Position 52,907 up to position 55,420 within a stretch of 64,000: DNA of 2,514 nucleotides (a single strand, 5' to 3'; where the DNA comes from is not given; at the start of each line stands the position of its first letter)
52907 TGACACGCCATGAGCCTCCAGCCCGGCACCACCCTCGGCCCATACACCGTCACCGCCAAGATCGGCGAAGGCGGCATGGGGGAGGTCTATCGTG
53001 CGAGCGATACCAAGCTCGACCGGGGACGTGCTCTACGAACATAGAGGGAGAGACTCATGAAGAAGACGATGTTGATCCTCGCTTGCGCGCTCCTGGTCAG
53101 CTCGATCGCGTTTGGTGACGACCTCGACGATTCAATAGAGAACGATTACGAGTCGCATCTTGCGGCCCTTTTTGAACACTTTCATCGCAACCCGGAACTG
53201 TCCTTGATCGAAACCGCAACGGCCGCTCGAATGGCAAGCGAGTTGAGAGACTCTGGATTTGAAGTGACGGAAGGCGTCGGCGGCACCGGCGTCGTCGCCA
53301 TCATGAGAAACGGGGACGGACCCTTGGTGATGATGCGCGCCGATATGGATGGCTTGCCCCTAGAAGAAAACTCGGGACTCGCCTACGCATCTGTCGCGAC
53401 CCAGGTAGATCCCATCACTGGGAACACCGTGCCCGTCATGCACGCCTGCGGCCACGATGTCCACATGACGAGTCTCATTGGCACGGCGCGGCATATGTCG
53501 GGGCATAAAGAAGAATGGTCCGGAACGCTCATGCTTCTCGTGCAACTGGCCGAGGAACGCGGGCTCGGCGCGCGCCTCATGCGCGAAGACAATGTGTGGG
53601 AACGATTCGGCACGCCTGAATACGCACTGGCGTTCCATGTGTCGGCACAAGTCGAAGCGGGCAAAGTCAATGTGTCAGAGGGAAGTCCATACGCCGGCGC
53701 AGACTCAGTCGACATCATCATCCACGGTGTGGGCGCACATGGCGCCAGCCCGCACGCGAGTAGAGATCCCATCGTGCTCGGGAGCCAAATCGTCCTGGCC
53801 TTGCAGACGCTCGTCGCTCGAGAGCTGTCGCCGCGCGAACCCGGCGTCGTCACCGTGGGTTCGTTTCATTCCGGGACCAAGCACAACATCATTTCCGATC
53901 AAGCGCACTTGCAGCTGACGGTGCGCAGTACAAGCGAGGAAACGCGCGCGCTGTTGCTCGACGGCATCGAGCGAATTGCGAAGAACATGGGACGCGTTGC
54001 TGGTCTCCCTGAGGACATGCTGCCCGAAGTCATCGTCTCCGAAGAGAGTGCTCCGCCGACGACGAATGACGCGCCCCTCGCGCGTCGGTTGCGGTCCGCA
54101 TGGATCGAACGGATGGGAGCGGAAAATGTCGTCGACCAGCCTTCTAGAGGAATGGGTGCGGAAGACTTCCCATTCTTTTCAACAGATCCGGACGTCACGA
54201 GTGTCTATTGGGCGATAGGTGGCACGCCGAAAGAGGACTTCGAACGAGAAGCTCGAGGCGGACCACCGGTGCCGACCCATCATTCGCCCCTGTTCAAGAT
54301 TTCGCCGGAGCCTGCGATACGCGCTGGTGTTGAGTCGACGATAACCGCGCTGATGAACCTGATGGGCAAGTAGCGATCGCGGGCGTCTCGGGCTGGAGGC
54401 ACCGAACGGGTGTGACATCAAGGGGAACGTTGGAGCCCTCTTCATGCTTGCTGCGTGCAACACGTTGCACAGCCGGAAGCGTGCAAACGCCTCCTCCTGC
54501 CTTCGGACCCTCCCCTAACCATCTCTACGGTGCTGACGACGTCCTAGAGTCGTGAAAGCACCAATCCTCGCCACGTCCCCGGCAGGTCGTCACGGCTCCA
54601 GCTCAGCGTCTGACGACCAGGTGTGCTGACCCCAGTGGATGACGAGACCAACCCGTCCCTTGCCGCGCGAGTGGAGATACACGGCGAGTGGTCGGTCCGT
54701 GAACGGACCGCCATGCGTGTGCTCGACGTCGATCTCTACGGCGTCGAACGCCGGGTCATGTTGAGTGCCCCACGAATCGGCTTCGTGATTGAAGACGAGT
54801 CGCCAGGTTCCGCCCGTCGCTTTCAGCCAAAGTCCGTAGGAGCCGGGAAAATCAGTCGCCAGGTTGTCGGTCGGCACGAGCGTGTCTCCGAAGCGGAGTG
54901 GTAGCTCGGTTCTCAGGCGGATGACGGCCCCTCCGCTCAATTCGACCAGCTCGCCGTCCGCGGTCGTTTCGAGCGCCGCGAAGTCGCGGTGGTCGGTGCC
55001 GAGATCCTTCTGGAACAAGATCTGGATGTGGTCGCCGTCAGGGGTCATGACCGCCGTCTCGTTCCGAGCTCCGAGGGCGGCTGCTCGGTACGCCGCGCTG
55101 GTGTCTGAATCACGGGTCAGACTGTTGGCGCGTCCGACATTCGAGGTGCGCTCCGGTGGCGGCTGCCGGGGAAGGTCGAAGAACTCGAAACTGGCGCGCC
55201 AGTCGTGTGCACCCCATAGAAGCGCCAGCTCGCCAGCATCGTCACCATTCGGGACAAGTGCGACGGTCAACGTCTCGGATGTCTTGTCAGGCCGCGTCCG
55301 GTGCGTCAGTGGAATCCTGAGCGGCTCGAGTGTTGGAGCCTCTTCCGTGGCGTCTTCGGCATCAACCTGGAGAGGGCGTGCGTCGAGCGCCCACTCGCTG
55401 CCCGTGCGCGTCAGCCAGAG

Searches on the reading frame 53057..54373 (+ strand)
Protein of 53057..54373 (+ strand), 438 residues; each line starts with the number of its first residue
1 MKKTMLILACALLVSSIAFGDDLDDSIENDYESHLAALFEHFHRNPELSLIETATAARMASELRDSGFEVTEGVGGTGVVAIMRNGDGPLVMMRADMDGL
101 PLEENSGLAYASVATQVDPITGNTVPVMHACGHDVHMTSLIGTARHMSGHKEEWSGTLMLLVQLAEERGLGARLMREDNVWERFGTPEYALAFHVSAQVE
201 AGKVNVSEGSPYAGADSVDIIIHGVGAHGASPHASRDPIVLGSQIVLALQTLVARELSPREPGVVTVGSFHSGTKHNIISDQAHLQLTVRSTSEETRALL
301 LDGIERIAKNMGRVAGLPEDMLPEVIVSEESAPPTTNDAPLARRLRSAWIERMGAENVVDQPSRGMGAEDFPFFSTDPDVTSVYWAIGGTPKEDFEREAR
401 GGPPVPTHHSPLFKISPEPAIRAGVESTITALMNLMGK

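Call 41: search_protein_families(library=pfam, proteins=[window:53057-54373:+], max_evalue=0.001)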
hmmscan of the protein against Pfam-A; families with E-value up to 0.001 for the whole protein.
window:53057-54373:+ (438 aa): 2 families
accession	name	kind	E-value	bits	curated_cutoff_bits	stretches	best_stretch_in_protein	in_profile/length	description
PF01546.33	Peptidase_M20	-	1.1e-24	87.9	24.6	1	92-388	1-175/206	Peptidase family M20/M25/M40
PF07687.19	M20_dimer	-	3.4e-12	46.7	21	1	214-310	5-101/107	Peptidase dimerisation domain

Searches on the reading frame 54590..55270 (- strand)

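Call 41: search_protein_families(library=pfam, proteins=[window:54590-55270:-], max_evalue=0.001)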
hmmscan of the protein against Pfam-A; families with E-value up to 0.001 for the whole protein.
window:54590-55270:- (226 aa): 1 family
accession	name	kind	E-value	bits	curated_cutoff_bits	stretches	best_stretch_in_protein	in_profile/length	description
PF11138.13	DUF2911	-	1.5e-06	28.6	27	1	143-217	66-140/145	Protein of unknown function (DUF2911)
